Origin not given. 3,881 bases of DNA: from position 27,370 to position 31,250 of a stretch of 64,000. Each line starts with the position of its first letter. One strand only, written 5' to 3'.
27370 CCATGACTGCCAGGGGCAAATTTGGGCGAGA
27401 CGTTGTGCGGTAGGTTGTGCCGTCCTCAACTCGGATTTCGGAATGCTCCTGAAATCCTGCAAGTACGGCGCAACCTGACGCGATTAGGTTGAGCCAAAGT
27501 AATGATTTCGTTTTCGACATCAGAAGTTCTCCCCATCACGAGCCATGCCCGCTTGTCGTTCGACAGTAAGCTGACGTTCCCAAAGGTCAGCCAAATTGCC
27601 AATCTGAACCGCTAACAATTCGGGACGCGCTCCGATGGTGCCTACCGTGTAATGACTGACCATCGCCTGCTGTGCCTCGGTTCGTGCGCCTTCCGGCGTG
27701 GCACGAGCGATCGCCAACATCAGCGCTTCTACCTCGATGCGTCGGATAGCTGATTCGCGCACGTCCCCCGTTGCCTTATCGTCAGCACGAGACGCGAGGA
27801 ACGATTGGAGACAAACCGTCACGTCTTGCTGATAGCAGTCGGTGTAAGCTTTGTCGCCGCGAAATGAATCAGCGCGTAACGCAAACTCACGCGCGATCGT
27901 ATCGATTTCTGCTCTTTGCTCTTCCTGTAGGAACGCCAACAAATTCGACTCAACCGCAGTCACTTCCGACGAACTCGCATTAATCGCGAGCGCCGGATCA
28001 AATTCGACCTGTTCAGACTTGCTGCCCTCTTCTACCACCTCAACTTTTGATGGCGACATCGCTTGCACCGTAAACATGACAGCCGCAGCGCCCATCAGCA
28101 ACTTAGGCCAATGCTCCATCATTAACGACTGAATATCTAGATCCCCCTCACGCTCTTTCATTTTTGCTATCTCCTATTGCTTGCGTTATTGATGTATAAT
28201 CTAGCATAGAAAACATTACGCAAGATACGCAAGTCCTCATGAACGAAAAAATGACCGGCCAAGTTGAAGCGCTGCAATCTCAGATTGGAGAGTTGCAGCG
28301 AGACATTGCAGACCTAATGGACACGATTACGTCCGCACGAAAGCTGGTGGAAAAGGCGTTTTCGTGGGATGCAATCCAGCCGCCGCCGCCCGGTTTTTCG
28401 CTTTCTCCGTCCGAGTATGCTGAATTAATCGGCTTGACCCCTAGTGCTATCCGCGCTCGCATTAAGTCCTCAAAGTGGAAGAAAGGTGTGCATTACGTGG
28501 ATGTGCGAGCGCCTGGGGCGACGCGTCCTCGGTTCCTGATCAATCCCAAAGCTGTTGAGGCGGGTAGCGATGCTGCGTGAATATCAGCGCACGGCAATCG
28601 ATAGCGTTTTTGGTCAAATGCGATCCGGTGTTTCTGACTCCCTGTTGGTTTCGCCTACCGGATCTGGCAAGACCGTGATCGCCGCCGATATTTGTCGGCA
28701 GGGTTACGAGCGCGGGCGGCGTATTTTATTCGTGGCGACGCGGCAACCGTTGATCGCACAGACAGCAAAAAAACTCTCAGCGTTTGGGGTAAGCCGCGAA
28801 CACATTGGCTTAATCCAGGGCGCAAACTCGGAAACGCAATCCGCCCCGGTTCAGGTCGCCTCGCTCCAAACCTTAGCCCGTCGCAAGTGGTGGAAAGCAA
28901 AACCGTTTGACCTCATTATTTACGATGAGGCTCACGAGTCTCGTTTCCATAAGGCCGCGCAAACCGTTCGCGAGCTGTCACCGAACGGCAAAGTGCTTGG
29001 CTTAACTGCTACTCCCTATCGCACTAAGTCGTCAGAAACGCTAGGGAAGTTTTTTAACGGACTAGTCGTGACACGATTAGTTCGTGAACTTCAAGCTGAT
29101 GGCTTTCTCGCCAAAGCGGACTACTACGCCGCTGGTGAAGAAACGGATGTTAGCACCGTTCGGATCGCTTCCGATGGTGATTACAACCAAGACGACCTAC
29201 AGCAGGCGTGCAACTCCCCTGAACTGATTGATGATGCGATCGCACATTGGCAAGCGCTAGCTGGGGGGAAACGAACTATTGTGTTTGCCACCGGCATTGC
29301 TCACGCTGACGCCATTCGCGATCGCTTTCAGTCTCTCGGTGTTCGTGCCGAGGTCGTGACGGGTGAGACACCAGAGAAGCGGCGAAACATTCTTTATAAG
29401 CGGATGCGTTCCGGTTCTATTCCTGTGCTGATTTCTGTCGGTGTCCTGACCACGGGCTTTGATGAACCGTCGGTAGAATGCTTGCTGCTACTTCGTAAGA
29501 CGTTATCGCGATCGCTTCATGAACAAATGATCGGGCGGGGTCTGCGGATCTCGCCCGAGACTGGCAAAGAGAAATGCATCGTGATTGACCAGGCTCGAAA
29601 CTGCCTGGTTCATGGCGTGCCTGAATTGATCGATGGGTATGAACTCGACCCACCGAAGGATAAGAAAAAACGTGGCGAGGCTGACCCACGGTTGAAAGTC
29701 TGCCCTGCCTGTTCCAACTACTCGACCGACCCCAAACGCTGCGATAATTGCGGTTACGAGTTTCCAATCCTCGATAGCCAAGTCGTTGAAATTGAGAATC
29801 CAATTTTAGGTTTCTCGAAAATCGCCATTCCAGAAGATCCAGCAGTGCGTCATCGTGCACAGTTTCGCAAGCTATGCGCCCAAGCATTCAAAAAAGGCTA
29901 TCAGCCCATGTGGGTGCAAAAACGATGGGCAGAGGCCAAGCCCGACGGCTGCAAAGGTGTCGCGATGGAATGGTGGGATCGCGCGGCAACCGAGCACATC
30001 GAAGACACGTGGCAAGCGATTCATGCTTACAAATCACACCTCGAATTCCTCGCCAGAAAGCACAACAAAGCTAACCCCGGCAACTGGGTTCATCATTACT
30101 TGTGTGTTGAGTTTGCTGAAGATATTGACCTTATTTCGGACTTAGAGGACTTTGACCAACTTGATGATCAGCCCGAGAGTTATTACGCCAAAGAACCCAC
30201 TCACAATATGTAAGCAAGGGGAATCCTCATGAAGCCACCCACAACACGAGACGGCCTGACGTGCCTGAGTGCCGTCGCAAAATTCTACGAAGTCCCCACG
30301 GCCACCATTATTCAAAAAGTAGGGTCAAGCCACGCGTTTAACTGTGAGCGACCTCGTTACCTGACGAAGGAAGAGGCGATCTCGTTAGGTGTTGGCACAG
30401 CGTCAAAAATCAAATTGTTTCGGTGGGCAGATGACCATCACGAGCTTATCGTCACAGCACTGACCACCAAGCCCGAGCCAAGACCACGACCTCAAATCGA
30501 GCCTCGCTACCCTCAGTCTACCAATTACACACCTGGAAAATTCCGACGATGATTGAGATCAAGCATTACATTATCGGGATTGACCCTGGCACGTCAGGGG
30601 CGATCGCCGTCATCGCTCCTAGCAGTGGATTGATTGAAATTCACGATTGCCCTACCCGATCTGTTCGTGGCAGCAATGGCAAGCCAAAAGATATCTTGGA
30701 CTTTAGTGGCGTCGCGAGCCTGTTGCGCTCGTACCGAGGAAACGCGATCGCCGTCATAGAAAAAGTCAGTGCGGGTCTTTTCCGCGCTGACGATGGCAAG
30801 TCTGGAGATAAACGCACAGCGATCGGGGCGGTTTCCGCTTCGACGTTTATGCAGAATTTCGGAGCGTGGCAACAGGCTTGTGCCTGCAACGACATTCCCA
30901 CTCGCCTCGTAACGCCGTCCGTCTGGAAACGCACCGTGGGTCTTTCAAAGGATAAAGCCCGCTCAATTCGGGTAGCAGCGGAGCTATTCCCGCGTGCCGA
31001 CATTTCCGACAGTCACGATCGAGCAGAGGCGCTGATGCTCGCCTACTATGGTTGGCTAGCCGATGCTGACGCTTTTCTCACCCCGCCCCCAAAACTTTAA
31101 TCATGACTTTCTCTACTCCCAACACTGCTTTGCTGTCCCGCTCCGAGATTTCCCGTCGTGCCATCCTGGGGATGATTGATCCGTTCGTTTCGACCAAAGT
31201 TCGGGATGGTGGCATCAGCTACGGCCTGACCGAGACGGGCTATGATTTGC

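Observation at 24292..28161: Membrane-anchored FtsK/coupling-protein-like ATPase co-transcribed with membrane proteins and two secreted wall hydrolases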

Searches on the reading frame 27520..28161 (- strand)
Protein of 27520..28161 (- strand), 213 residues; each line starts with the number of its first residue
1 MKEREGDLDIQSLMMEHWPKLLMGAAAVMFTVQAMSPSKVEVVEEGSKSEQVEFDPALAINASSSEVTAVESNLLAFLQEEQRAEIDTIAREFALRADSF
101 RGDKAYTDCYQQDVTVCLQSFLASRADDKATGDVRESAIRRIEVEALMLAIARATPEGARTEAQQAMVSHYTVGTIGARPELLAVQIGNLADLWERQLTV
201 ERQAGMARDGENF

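Call 3: search_protein_families(library=pfam, proteins=[window:27520-28161:-], max_evalue=1)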
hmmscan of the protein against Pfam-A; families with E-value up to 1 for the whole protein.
window:27520-28161:- (213 aa): 2 families
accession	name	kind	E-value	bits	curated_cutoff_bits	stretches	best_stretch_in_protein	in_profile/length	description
PF14674.12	FANCI_S1-cap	-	0.14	12.5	28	1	113-152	12-51/53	FANCI solenoid 1 cap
PF09012.17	FeoC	-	0.41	11.2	21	1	74-99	5-30/69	FeoC like transcriptional regulator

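Call 4: search_protein_families(library=phrogs, proteins=[window:27520-28161:-], max_evalue=0.1)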
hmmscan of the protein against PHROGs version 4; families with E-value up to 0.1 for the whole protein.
window:27520-28161:- (213 aa): 0 families

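Call 17: search_protein_families(library=ncbifam, proteins=[window:27520-28161:-], max_evalue=0.1)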
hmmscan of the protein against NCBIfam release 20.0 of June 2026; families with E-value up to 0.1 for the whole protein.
window:27520-28161:- (213 aa): 1 family
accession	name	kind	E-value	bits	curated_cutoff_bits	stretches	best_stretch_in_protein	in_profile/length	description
NF011903.0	PRK15376.1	equivalog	0.039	12.2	888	1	26-119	403-496/685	SPI-1 type III secretion system effector SipA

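Call 76: search_protein_families(library=padloc, proteins=[window:27520-28161:-], max_evalue=0.01)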
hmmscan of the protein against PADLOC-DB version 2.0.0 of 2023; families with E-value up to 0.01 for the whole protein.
window:27520-28161:- (213 aa): 1 family
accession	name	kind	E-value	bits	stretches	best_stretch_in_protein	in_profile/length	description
PDLC01850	CARF3--CARF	-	0.0052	14.7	1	28-93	105-169/209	-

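Call 92: search_solved_structures(query=A9, max_evalue=10)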
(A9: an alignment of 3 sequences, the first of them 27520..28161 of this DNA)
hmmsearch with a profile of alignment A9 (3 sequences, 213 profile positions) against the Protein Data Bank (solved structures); distinct sequences matched with E-value up to 10: 1.
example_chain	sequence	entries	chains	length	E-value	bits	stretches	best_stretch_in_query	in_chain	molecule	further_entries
7e16_A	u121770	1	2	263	0.83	12.3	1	125-194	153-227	GDSL-family esterase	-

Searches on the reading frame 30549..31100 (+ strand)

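Call 7: search_protein_families(library=phrogs, proteins=[window:30549-31100:+], max_evalue=0.001)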
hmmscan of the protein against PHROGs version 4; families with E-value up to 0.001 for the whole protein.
window:30549-31100:+ (183 aa): 2 families
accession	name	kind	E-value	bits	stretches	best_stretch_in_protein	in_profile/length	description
phrog_1770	-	DNA, RNA and nucleotide metabolism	3.3e-30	106.1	1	6-169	4-148/158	Holliday junction resolvase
phrog_159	-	DNA, RNA and nucleotide metabolism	0.00012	22.2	0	7-175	89-253/330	RuvC-like Holliday junction resolvase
